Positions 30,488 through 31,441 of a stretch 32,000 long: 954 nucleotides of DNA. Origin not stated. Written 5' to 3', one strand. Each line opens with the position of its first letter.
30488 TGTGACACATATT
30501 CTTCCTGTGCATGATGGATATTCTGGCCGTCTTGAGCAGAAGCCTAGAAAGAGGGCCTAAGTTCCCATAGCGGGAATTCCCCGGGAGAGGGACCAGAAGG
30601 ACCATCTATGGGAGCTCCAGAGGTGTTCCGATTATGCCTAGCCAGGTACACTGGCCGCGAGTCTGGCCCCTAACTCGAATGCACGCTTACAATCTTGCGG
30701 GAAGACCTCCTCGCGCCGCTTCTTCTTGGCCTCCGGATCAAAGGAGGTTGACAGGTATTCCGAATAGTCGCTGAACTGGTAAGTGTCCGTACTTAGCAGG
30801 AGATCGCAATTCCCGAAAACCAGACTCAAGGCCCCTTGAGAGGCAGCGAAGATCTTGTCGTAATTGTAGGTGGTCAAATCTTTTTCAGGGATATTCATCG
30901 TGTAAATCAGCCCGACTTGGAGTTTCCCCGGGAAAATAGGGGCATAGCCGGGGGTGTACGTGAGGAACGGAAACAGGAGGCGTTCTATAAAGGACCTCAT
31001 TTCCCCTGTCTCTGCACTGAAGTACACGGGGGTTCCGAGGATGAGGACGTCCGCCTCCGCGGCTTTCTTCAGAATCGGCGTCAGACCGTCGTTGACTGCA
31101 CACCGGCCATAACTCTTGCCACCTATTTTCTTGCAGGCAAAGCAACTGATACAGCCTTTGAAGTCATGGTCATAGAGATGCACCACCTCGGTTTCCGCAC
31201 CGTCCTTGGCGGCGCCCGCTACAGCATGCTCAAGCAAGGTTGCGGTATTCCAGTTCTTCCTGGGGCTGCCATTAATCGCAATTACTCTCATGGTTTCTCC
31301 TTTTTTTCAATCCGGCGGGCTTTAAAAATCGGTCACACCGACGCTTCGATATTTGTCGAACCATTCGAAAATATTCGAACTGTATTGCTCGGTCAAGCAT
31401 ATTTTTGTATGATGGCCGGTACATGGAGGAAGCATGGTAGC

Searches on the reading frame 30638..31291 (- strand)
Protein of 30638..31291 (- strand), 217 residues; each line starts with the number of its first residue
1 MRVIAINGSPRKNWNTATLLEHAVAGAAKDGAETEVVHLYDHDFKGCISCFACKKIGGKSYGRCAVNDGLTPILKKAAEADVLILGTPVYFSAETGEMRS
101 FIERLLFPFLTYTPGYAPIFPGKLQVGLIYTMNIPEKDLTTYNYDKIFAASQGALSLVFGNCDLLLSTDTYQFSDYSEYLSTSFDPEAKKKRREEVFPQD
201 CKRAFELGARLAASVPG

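Call 48: search_protein_families(library=pfam, proteins=[window:30638-31291:-], max_evalue=0.001)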
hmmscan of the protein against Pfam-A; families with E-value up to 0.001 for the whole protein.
window:30638-31291:- (217 aa): 2 families
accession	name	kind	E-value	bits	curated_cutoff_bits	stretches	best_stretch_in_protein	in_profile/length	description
PF03358.20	FMN_red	-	3.5e-20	72.5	24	1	1-105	1-96/152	NADPH-dependent FMN reductase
PF02525.22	Flavodoxin_2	-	1.9e-10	41.2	27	1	1-140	1-142/198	Flavodoxin-like fold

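Call 92: find_encoding_contigs(protein=window:30638-31291:-, flank=9000, max_places=6)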
Protein window:30638-31291:- (217 aa): 1 contig read that carries it; 1 place shown.
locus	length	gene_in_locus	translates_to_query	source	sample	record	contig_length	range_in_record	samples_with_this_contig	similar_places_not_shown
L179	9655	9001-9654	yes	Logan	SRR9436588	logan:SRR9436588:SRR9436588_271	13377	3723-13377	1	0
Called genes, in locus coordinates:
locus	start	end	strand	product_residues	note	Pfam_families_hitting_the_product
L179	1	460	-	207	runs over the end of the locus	PF00009:GTP_EFTU (faint), PF01926:MMR_HSR1, PF02421:FeoB_N (weak), PF03193:RsgA_GTPase (faint)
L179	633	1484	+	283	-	PF08668:HDOD, PF01966:HD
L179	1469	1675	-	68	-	-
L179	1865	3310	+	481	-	PF00672:HAMP, PF00512:HisKA, PF02518:HATPase_c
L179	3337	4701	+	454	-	PF00072:Response_reg, PF00004:AAA (faint), PF00158:Sigma54_activat, PF14532:Sigma54_activ_2, PF07728:AAA_5 (weak), PF25601:AAA_lid_14, PF02954:HTH_8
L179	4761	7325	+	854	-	PF11897:DUF3417, PF00343:Phosphorylase, PF28476:GlgP_C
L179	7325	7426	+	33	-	-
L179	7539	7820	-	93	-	-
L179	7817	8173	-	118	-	PF05973:Gp49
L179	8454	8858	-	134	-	PF01022:HTH_5 (faint), PF12840:HTH_20 (weak)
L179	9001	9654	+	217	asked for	PF02525:Flavodoxin_2, PF03358:FMN_red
